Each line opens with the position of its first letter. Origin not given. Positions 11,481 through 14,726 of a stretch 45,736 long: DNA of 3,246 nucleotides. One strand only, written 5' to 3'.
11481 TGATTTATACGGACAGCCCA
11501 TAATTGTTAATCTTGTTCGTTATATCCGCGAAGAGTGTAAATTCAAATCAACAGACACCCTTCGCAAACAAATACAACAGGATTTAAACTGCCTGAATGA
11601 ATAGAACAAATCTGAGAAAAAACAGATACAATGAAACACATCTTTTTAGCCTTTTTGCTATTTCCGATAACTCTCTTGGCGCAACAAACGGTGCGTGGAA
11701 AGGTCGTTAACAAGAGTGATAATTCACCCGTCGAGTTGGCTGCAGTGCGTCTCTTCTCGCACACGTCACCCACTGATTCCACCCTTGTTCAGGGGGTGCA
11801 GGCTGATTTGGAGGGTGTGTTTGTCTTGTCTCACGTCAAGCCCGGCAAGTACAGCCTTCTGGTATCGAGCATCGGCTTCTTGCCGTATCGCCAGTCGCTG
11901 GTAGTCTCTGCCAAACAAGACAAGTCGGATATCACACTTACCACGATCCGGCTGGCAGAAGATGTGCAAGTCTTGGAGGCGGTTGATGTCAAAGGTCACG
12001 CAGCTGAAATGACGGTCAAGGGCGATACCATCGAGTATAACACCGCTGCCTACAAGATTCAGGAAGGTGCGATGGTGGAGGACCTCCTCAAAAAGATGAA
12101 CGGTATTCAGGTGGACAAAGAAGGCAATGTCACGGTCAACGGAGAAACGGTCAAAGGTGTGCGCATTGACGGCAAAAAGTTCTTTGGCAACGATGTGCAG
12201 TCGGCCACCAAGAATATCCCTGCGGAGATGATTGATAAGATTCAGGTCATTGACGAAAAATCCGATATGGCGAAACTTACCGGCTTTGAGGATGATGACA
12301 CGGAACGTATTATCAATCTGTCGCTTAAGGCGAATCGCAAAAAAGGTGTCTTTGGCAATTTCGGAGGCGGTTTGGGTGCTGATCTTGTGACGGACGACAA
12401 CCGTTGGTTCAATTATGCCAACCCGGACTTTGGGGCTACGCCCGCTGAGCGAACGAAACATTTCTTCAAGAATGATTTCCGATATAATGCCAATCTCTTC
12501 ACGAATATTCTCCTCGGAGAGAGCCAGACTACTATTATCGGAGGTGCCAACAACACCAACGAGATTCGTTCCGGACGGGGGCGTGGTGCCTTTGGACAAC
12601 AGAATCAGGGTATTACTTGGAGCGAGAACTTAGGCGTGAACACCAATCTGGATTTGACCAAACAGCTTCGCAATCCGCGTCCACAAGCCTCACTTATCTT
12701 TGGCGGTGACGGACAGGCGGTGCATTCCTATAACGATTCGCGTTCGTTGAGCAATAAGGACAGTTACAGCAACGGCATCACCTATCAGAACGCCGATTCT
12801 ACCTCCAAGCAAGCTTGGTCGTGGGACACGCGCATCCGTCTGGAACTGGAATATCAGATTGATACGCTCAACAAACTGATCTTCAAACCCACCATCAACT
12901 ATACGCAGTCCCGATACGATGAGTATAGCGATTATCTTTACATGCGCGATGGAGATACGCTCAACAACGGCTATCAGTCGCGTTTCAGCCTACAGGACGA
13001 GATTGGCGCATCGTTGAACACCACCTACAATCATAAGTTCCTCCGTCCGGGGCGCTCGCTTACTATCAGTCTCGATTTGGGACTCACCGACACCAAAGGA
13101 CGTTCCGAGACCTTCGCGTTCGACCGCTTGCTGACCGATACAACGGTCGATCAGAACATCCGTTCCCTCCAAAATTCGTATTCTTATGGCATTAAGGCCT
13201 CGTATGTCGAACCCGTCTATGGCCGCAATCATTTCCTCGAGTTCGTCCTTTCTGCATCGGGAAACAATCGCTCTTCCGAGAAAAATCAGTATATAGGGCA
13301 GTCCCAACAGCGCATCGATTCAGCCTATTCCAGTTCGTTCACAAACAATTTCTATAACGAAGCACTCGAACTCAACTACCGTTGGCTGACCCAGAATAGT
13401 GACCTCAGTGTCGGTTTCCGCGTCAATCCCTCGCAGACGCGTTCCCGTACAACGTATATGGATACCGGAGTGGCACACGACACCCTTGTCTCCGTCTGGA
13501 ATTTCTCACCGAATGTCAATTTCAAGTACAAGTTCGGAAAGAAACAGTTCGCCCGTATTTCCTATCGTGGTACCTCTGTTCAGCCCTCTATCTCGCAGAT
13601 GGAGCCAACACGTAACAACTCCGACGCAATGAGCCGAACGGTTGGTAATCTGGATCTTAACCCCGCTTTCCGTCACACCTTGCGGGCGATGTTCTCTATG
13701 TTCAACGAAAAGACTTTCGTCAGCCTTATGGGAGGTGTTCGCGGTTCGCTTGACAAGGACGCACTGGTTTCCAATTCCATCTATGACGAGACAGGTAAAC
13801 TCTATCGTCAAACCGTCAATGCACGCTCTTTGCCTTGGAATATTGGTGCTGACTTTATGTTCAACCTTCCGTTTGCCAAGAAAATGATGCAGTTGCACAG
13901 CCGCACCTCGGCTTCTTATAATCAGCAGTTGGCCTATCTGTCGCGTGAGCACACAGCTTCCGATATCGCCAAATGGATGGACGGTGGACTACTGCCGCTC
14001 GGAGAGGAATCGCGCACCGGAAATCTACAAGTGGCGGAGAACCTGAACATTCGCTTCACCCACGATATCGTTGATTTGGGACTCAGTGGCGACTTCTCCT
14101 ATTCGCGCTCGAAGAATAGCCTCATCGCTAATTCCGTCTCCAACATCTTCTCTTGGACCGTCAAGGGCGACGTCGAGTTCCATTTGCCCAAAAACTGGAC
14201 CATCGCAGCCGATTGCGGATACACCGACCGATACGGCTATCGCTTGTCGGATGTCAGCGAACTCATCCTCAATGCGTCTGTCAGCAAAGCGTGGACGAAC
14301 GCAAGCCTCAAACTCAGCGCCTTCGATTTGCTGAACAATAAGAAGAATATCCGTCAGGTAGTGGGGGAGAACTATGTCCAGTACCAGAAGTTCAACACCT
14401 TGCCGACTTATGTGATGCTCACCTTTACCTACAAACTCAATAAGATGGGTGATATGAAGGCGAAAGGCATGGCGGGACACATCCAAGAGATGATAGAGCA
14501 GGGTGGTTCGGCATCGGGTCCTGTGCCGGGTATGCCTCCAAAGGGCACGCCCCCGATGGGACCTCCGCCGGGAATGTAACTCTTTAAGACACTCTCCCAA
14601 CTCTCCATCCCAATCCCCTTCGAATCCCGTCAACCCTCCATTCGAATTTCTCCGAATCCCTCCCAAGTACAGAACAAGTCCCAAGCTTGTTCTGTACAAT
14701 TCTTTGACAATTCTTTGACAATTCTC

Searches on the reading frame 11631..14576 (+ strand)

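Call 69: search_protein_families(library=pfam, proteins=[window:11631-14576:+], max_evalue=0.001)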
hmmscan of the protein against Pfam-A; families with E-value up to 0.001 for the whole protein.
window:11631-14576:+ (982 aa): 3 families
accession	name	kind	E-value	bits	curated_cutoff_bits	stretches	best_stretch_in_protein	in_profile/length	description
PF14905.12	OMP_b-brl_3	-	1.7e-25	90.4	27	2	468-766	1-297/408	Outer membrane protein beta-barrel family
PF13620.12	CarboxypepD_reg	-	3.6e-11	43.7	32.3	1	20-98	1-75/82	Carboxypeptidase regulatory-like domain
PF13715.12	CarbopepD_reg_2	-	3.7e-08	33.7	32.2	1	21-103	1-76/88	CarboxypepD_reg-like domain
